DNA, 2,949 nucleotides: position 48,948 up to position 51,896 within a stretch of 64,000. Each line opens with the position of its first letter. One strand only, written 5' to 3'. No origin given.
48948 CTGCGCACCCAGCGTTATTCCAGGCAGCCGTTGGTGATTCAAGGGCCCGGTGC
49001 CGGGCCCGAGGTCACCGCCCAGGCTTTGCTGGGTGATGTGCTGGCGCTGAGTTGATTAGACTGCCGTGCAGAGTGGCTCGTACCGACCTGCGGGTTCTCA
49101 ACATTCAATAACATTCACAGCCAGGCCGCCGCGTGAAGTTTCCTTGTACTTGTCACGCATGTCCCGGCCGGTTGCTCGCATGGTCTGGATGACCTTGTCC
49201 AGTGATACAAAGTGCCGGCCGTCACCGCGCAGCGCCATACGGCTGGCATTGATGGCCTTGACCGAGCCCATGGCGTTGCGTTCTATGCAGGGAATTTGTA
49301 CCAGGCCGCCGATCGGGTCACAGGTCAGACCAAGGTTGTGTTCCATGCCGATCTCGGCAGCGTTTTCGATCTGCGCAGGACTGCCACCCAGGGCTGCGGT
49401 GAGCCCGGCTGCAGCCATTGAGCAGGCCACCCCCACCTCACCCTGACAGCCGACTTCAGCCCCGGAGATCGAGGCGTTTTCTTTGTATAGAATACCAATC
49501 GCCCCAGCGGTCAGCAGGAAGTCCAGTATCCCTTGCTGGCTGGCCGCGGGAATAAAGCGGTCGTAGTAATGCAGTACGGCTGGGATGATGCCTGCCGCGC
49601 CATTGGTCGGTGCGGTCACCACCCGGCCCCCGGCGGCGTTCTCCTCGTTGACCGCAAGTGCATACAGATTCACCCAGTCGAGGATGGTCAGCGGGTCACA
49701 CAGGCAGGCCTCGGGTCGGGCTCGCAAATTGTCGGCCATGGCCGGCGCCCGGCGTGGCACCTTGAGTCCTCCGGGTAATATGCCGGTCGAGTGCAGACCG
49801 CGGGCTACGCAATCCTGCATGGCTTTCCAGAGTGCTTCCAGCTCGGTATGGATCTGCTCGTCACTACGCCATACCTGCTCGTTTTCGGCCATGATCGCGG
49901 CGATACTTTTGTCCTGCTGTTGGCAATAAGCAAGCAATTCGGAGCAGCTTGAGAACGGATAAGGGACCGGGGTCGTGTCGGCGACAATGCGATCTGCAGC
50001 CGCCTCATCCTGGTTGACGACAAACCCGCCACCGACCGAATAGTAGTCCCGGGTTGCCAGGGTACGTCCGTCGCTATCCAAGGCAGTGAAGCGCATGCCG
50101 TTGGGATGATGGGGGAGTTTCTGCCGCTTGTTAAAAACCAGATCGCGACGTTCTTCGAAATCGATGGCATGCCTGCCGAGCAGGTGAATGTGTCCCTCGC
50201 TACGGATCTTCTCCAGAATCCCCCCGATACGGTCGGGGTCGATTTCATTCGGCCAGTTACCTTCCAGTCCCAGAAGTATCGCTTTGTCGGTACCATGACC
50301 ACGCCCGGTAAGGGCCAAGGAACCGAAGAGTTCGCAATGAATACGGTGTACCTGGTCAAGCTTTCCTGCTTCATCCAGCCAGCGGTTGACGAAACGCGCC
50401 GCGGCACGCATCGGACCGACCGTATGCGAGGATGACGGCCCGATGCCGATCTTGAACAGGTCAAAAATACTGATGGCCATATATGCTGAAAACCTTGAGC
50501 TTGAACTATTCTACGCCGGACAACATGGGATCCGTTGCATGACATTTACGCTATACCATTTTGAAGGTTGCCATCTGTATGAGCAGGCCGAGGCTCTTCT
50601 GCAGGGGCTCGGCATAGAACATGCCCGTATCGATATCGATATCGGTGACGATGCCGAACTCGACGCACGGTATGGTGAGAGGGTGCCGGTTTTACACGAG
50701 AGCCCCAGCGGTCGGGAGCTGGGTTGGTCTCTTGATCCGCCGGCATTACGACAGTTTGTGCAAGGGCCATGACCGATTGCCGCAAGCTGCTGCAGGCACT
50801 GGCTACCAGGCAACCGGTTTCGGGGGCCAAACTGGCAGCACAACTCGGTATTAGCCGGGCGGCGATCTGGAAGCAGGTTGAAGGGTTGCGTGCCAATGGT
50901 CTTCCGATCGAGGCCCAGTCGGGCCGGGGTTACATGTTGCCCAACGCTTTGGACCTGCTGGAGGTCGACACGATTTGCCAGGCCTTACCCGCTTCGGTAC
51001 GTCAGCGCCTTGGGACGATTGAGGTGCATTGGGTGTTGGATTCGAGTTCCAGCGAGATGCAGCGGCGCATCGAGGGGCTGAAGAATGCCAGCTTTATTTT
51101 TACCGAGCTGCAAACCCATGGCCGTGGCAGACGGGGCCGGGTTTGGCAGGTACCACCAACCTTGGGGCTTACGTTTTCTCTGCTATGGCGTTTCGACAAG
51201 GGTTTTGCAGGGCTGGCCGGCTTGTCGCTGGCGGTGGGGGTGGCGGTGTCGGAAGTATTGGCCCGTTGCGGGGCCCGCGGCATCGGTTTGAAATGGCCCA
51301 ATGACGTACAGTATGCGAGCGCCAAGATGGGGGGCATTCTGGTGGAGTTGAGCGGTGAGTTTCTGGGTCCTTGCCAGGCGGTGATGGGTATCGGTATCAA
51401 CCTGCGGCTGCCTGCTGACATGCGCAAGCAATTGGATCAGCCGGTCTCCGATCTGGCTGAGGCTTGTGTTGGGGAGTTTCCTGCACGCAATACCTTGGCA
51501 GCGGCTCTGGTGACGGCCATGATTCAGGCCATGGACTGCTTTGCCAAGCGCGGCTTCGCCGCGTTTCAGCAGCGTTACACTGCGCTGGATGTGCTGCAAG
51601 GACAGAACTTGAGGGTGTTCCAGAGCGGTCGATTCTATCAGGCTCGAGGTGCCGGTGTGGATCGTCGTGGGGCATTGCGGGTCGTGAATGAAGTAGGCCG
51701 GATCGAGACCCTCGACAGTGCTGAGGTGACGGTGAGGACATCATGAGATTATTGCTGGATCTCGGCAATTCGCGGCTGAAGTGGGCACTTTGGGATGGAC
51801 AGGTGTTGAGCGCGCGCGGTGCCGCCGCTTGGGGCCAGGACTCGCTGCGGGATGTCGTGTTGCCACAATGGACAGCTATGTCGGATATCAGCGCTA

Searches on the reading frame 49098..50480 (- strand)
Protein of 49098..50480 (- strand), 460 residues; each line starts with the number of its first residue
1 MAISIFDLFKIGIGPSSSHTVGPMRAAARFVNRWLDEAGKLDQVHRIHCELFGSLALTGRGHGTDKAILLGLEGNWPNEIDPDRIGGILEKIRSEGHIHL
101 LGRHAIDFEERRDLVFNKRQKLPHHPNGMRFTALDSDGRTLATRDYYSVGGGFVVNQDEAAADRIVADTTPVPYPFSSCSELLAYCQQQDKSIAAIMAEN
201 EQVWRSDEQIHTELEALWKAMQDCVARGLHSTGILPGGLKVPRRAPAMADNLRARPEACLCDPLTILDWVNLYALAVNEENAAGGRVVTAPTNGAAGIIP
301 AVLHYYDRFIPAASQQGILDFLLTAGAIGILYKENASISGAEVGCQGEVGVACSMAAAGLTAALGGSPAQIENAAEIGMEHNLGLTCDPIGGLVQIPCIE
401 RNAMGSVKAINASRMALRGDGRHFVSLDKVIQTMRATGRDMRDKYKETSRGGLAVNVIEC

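Call 9: search_protein_families(library=ncbifam, proteins=[window:49098-50480:-])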
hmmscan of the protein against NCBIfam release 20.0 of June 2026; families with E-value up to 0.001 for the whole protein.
window:49098-50480:- (460 aa): 5 families
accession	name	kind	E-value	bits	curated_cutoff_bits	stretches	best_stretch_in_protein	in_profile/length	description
TIGR00720.1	sda_mono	equivalog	2.2e-218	725.7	345.1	1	3-457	1-450/450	L-serine ammonia-lyase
NF011614.0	PRK15040.1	equivalog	5.6e-171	569.5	873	1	3-458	2-452/454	L-serine ammonia-lyase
NF011598.0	PRK15023.1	equivalog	4.1e-166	553.4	942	1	3-457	2-451/454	L-serine ammonia-lyase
TIGR00718.1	sda_alpha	equivalog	1.6e-51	175.1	243.2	1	178-455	4-275/300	L-serine ammonia-lyase, iron-sulfur-dependent, subunit alpha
TIGR00719.1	sda_beta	equivalog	1.6e-09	37.9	161.2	1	4-96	5-89/208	L-serine ammonia-lyase, iron-sulfur-dependent subunit beta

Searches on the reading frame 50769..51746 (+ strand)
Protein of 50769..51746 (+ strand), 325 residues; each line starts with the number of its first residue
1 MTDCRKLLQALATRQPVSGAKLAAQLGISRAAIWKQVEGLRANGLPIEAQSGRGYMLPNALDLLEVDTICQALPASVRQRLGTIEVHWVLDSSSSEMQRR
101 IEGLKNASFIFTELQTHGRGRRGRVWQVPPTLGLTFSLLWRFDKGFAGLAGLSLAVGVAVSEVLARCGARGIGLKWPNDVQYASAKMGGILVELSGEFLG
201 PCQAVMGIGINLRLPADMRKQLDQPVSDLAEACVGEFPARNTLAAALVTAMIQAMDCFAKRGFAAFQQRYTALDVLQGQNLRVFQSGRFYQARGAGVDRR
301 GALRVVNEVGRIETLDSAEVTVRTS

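Call 9: search_protein_families(library=ncbifam, proteins=[window:50769-51746:+])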
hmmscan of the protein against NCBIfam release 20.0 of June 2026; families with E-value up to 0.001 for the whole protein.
window:50769-51746:+ (325 aa): 12 families
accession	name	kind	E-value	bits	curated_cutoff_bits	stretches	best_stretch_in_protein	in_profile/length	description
NF008848.0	PRK11886.1-3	equivalog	3.2e-84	282.7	362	1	3-324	2-317/319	bifunctional biotin--[acetyl-CoA-carboxylase] ligase/biotin operon repressor BirA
NF008847.0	PRK11886.1-2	equivalog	6.7e-75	252.4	293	1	5-324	8-318/320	bifunctional biotin--[acetyl-CoA-carboxylase] ligase/biotin operon repressor BirA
NF008850.0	PRK11886.1-5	equivalog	4.2e-61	206.9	489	1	5-323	9-317/320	bifunctional biotin--[acetyl-CoA-carboxylase] ligase/biotin operon repressor BirA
NF008849.0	PRK11886.1-4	equivalog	1e-59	202.3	474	1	6-324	9-318/320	bifunctional biotin--[acetyl-CoA-carboxylase] ligase/biotin operon repressor BirA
NF005405.0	PRK06955.1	equivalog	4.2e-41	141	312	1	97-324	55-295/300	biotin--[acetyl-CoA-carboxylase] ligase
TIGR00121.1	birA_ligase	equivalog_domain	1.2e-37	129.7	83.1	1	84-321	2-233/235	biotin--[acetyl-CoA-carboxylase] ligase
NF008846.0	PRK11886.1-1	equivalog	2.4e-24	86.2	353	1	5-322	5-308/312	bifunctional biotin--[acetyl-CoA-carboxylase] ligase/biotin operon repressor BirA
NF009862.0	PRK13325.1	equivalog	2.4e-22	79.4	761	1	108-324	111-324/592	bifunctional biotin--[acetyl-CoA-carboxylase] ligase/type III pantothenate kinase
NF006206.0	PRK08330.1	equivalog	2.3e-18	66.4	311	1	93-315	21-234/243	biotin--protein ligase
TIGR00122.1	birA_repr_reg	equivalog_domain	4.5e-16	58.5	70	1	6-72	4-68/69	biotin operon repressor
NF006294.0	PRK08477.1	equivalog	4.9e-13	48.9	179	1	99-227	21-146/214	biotin--[acetyl-CoA-carboxylase] ligase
NF004607.0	PRK05935.1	equivalog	5.1e-10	39.5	219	1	109-232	32-153/190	biotin--protein ligase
